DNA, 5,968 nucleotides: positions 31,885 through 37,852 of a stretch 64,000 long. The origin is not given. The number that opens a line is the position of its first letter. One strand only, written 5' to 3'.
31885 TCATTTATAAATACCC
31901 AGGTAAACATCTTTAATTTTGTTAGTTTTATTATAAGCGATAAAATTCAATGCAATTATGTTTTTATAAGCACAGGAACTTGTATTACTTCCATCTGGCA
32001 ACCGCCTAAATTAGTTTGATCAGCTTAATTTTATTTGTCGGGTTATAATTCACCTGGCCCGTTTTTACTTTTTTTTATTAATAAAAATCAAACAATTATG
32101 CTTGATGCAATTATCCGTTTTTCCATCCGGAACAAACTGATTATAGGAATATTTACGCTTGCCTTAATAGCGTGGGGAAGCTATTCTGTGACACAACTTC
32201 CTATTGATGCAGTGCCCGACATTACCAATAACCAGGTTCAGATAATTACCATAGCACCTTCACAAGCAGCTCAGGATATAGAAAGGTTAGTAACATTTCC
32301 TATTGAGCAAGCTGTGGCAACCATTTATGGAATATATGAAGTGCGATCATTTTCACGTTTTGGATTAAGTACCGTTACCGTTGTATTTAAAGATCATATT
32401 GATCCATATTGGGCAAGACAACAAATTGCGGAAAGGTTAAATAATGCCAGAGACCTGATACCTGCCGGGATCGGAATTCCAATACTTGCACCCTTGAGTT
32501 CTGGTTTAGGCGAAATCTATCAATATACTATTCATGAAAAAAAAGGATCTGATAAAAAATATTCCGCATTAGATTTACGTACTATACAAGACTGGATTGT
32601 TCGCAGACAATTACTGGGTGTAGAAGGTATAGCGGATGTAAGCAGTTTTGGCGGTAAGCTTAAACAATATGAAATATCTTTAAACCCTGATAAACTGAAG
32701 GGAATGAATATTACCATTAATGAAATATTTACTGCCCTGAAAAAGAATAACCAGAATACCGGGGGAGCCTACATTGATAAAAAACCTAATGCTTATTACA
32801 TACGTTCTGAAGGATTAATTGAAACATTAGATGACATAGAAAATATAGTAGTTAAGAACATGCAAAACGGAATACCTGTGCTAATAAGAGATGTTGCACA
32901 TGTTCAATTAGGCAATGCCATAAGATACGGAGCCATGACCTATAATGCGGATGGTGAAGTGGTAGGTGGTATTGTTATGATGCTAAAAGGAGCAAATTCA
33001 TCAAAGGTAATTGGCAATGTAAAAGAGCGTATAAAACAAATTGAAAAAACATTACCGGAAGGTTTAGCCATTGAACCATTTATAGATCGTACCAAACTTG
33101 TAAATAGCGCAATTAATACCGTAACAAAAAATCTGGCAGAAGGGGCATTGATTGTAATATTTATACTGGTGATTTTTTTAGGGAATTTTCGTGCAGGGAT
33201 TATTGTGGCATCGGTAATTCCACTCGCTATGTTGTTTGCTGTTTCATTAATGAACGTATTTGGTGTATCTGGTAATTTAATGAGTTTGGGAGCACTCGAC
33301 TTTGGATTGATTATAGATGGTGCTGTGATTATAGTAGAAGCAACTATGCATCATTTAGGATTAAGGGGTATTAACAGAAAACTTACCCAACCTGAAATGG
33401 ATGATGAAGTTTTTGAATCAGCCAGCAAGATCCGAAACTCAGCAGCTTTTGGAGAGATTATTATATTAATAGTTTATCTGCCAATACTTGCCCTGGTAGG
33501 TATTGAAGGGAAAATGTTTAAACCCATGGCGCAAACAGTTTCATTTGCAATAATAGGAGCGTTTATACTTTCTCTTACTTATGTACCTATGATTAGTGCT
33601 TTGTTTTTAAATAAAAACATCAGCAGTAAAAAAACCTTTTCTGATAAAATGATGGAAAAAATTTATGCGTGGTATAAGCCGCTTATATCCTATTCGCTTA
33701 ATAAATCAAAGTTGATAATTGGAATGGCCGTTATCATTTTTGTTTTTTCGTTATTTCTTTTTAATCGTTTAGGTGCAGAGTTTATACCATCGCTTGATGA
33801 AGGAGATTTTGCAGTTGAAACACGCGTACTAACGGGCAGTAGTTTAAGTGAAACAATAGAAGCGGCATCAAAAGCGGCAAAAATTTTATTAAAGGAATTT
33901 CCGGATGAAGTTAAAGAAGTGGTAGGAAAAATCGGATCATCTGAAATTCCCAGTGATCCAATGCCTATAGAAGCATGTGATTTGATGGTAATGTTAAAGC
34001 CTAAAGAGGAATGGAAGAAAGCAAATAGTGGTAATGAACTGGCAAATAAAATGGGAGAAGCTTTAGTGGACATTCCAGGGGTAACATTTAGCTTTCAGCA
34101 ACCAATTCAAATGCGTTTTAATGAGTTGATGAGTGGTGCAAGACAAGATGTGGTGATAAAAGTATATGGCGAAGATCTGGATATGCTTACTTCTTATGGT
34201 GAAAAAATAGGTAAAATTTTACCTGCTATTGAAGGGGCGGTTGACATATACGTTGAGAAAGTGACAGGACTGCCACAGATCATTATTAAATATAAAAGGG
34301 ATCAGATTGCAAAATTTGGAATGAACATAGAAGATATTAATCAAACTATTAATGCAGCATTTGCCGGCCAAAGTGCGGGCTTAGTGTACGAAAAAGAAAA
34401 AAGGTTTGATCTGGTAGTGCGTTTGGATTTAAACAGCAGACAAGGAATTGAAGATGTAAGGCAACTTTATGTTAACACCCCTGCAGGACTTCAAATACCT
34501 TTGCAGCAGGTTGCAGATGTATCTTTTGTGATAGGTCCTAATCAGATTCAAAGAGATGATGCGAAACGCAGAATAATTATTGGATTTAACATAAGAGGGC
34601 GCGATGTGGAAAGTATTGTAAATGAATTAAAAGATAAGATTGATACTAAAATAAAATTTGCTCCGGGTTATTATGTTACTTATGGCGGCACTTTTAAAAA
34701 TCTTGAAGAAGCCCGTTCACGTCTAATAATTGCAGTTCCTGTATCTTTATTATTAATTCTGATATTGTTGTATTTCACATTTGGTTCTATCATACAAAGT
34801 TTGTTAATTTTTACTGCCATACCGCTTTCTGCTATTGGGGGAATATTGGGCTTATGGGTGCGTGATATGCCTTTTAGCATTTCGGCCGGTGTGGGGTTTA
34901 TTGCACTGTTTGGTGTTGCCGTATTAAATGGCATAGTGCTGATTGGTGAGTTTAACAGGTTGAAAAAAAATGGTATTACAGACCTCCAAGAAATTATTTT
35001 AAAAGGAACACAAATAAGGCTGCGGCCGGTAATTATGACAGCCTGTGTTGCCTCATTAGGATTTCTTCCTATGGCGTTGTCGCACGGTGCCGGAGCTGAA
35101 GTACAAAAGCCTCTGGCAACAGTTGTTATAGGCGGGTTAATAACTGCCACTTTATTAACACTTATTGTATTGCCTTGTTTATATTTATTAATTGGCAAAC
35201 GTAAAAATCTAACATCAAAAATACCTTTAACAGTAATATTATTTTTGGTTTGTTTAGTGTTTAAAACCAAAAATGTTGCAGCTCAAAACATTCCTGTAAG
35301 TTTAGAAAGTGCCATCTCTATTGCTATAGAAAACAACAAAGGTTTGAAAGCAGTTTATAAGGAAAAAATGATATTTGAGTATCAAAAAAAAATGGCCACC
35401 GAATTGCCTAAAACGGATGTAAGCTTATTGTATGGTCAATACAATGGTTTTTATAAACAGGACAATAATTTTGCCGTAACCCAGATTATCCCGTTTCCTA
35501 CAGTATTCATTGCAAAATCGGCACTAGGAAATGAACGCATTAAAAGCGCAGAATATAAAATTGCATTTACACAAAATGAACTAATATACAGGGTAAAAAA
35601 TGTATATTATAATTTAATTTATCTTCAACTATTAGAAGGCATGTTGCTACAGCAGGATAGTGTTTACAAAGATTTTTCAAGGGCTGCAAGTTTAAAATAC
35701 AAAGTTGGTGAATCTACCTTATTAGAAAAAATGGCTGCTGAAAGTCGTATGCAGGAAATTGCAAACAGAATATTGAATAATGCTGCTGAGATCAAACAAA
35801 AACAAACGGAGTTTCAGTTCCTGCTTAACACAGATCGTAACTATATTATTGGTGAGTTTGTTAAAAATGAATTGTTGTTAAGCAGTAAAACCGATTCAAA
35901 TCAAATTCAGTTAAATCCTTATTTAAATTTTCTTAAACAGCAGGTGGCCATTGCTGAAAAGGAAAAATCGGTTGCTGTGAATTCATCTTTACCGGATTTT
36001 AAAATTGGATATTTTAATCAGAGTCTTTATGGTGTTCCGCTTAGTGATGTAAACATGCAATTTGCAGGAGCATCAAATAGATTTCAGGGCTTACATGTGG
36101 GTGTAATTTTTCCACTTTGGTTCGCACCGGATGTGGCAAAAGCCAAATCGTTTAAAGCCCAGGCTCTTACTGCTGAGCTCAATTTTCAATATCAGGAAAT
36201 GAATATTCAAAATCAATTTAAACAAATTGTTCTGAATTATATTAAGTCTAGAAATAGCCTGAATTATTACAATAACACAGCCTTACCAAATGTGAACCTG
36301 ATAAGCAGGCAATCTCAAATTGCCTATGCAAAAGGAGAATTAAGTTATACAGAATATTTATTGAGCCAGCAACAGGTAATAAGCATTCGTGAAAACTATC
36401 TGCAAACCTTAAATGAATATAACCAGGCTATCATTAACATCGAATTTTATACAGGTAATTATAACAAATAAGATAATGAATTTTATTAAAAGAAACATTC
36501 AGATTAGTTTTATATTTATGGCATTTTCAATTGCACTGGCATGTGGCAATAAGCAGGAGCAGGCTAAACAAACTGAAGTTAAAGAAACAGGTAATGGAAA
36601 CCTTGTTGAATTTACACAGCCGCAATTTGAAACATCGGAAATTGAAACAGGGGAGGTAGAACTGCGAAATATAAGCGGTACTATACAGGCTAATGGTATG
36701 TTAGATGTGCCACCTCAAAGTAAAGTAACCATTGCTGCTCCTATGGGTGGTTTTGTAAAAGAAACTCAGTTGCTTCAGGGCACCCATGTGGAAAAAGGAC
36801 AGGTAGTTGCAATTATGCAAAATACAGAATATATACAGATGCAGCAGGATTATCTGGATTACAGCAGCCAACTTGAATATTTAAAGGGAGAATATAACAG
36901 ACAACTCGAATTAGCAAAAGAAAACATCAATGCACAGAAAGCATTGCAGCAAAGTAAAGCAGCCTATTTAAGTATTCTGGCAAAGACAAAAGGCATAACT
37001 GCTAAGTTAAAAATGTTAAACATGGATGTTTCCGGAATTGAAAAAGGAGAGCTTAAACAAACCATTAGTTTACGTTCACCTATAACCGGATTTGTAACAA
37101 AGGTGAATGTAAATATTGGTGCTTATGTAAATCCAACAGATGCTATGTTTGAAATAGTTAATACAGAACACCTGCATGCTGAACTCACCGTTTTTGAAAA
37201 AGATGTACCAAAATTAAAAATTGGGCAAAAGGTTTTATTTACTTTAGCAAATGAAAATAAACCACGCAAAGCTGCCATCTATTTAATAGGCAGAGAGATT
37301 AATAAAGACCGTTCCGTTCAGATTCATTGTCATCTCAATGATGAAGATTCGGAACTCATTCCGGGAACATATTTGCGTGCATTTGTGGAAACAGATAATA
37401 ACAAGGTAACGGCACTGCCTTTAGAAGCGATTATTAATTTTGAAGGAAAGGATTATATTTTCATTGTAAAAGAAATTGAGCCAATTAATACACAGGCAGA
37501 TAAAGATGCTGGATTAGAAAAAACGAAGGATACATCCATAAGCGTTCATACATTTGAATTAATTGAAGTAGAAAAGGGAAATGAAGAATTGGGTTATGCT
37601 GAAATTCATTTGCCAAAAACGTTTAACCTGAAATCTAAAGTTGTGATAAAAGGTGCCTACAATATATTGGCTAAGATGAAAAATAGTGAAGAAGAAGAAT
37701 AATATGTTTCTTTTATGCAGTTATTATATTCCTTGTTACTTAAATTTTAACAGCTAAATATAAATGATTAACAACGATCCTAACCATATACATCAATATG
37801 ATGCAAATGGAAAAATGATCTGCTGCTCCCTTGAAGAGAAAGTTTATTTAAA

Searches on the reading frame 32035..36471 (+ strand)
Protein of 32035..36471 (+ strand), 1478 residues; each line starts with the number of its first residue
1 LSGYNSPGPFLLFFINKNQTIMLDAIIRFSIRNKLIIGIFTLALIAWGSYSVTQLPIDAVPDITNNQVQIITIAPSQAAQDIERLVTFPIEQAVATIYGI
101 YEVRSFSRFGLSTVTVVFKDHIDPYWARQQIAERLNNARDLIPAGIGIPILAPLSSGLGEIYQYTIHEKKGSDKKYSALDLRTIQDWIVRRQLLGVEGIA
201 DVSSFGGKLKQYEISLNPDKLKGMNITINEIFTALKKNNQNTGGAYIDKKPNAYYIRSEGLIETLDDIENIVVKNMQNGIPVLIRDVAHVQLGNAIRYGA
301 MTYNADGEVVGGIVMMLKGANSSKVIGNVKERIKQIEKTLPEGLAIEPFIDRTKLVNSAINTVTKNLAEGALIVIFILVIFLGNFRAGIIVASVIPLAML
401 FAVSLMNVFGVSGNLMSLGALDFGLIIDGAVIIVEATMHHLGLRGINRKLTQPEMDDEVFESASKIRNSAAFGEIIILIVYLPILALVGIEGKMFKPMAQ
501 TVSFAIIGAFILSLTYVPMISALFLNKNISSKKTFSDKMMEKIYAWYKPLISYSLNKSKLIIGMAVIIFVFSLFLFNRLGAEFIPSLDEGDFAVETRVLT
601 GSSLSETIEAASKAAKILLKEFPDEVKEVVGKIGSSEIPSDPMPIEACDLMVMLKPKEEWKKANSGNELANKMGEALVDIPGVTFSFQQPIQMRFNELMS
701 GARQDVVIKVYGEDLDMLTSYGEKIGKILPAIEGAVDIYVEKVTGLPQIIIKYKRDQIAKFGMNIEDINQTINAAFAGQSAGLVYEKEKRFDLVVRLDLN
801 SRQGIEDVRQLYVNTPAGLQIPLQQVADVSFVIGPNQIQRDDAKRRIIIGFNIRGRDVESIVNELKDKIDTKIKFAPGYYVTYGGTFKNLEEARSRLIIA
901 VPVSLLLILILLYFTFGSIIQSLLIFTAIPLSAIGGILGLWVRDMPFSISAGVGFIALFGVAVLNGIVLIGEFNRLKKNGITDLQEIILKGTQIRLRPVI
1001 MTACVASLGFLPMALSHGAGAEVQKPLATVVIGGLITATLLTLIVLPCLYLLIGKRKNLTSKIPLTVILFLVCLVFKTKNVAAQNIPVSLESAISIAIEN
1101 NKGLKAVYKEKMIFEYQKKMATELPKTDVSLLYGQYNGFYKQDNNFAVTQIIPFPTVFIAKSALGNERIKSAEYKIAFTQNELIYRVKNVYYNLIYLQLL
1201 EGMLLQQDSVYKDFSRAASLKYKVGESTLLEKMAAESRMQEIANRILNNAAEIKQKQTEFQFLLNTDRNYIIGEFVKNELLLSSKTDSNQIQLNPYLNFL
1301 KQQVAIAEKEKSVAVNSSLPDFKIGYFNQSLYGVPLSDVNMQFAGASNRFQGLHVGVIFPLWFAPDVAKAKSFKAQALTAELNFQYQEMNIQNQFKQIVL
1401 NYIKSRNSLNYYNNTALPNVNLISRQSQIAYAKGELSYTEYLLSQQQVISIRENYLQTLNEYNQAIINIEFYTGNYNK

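Call 7: search_protein_families(library=pfam, proteins=[window:32035-36471:+], max_evalue=0.001)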
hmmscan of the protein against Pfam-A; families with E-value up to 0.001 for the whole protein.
window:32035-36471:+ (1478 aa): 2 families
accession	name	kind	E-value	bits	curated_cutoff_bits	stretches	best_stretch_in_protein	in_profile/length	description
PF00873.25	ACR_tran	-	1.1e-283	944.2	28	1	26-1053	1-1020/1021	AcrB/AcrD/AcrF family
PF02321.23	OEP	-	1.7e-24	87.1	22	2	1293-1474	11-187/187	Outer membrane efflux protein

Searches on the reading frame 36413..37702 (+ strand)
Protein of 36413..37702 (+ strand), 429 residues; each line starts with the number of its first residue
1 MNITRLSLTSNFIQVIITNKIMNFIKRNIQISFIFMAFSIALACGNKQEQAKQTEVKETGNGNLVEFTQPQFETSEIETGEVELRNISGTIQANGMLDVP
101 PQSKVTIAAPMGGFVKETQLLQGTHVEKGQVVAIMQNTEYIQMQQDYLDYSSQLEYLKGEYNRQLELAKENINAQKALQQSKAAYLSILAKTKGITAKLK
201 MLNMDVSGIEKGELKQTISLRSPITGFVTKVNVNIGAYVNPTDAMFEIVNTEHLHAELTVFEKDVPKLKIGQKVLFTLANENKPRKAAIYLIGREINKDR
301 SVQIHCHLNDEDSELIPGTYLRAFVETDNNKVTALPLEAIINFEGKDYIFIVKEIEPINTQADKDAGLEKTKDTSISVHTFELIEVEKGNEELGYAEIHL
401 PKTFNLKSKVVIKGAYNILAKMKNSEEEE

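Call 7: search_protein_families(library=pfam, proteins=[window:36413-37702:+], max_evalue=0.001)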
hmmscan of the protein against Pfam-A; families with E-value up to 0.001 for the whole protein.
window:36413-37702:+ (429 aa): 2 families
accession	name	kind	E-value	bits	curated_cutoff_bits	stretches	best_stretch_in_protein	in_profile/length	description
PF16576.10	HlyD_D23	-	3.1e-27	95.7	30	1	87-320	2-213/214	Barrel-sandwich domain of CusB or HlyD membrane-fusion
PF13437.12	HlyD_3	-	6.4e-18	65.9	22.2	1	220-301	2-85/106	HlyD family secretion protein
